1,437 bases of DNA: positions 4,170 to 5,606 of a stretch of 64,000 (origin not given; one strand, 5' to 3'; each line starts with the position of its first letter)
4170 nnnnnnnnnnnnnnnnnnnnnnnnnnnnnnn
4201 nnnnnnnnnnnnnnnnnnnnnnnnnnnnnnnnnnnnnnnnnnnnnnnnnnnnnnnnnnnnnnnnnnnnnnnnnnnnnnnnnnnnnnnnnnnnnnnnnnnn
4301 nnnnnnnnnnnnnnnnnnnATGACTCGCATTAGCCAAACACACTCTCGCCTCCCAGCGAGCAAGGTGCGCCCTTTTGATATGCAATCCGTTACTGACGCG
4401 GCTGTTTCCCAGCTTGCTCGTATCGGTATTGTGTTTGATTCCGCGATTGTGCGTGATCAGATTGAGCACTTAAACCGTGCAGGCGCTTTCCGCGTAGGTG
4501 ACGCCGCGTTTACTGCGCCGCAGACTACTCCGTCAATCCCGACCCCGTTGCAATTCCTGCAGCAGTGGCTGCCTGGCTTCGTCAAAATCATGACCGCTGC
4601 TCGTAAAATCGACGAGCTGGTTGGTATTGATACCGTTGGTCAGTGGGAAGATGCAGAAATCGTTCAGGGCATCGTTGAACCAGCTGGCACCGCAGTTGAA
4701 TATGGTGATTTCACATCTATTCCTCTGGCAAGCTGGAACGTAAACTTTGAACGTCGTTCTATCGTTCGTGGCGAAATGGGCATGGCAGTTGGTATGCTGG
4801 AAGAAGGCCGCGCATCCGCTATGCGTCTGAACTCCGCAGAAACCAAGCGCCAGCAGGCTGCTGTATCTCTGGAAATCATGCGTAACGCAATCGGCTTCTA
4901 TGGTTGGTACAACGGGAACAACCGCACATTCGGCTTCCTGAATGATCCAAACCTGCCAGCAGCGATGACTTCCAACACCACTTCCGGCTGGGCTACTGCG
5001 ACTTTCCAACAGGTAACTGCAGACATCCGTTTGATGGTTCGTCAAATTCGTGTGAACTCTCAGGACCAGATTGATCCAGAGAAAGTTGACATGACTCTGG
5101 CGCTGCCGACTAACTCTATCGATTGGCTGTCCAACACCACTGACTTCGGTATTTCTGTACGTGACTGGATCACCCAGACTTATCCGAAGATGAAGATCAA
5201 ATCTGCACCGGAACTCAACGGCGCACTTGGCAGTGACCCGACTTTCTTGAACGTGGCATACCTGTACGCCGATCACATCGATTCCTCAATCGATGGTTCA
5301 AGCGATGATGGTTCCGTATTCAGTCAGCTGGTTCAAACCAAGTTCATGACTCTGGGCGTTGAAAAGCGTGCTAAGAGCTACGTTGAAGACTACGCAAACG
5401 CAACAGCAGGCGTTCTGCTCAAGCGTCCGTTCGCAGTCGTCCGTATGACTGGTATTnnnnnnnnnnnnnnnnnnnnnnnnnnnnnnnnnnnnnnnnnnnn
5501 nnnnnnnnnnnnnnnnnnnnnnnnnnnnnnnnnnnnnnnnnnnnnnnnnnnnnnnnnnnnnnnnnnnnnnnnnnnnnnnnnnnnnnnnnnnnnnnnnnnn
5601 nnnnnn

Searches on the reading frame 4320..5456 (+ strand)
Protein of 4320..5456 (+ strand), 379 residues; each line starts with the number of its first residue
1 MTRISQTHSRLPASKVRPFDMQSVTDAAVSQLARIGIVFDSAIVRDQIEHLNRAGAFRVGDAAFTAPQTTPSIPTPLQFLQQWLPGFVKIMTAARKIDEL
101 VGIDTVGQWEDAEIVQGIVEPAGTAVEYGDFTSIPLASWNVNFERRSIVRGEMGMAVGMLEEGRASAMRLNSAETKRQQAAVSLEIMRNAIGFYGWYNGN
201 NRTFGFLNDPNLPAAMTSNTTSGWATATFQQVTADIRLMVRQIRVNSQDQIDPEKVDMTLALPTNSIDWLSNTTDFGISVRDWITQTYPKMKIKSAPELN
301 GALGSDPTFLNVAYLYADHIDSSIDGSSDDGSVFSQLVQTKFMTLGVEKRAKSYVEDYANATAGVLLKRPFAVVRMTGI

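Call 4: search_protein_families(library=pfam, proteins=[window:4320-5456:+], max_evalue=0.01)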
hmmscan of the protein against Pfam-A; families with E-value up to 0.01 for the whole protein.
window:4320-5456:+ (379 aa): 1 family
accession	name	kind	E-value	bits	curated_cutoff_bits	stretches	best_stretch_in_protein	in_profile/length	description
PF09950.15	Major_capside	-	3.2e-11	43.5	26.8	1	131-379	10-251/251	Major capsid protein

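Call 5: search_protein_families(library=phrogs, proteins=[window:4320-5456:+], max_evalue=0.001)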
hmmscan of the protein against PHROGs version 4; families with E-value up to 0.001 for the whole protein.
window:4320-5456:+ (379 aa): 1 family
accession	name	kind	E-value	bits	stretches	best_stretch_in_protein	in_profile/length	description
phrog_264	-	head and packaging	2.5e-75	254.4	1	59-379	14-321/321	major head protein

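Call 65: search_solved_structures(query=window:4320-5456:+, max_evalue=0.001, show_alignments=1)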
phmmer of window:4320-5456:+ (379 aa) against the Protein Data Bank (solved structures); distinct sequences matched with E-value up to 0.001: 2.
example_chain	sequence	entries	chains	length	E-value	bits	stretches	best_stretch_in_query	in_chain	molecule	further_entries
9b40_A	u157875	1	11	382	5.6e-166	555.2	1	1-379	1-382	gp26 Major capsid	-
8frs_B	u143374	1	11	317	1.1e-143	481.9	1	64-379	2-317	Major structural protein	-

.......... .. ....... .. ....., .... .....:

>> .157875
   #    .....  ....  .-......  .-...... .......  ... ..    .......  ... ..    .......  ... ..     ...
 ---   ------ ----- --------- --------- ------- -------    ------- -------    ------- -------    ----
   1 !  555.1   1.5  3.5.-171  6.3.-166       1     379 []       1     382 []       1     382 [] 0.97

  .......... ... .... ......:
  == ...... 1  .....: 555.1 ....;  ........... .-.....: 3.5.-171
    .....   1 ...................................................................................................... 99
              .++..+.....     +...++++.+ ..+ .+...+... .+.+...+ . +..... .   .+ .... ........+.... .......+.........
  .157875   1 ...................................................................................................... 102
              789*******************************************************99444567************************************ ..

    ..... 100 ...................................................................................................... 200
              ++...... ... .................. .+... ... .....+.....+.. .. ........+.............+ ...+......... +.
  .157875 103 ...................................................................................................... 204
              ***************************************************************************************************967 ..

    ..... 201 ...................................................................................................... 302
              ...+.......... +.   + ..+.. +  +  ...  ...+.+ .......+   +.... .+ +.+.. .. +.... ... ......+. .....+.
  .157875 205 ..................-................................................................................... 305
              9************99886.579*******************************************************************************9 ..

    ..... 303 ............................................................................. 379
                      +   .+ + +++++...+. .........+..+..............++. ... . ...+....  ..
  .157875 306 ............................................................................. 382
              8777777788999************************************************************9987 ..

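Call 74: find_homologous_proteins(query=window:4320-5456:+, max_evalue=1e-10)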
Query window:4320-5456:+ (379 aa): 2214 proteins with E <= 1e-10 among 6372 candidates; the best 120 are listed.
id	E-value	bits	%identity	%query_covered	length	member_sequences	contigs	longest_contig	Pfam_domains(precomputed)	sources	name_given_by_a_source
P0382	2.5e-248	841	100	100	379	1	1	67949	PF09950.16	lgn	-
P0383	2.6e-248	841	100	100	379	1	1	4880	PF09950.16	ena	-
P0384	3.1e-248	841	100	100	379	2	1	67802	PF09950.16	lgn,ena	-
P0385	3.5e-248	840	100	100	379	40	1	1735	PF09950.16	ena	-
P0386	6.4e-248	840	99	100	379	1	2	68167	PF09950.16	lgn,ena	-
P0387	9.4e-248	839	99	100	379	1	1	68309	PF09950.16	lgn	-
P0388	1.1e-221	753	89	100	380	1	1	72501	PF09950.16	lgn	-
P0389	4.3e-211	718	84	99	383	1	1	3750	PF09950.16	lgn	-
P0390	4.8e-192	656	78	99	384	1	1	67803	PF09950.16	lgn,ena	-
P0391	6.0e-192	656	76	100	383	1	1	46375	PF09950.16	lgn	-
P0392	2.2e-187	640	76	99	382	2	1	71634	-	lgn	-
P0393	1.6e-185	634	75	100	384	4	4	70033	PF09950.16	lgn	-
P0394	1.8e-181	621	74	99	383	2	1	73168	-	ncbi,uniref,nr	ncbi:major capsid protein [Pantoea phage Kyle]|uniref:Major capsid protein n=1 Tax=Pantoea phage Kyl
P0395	2.6e-181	621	72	100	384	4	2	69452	-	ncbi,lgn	-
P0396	7.8e-176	603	71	99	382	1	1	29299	PF09950.16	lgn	-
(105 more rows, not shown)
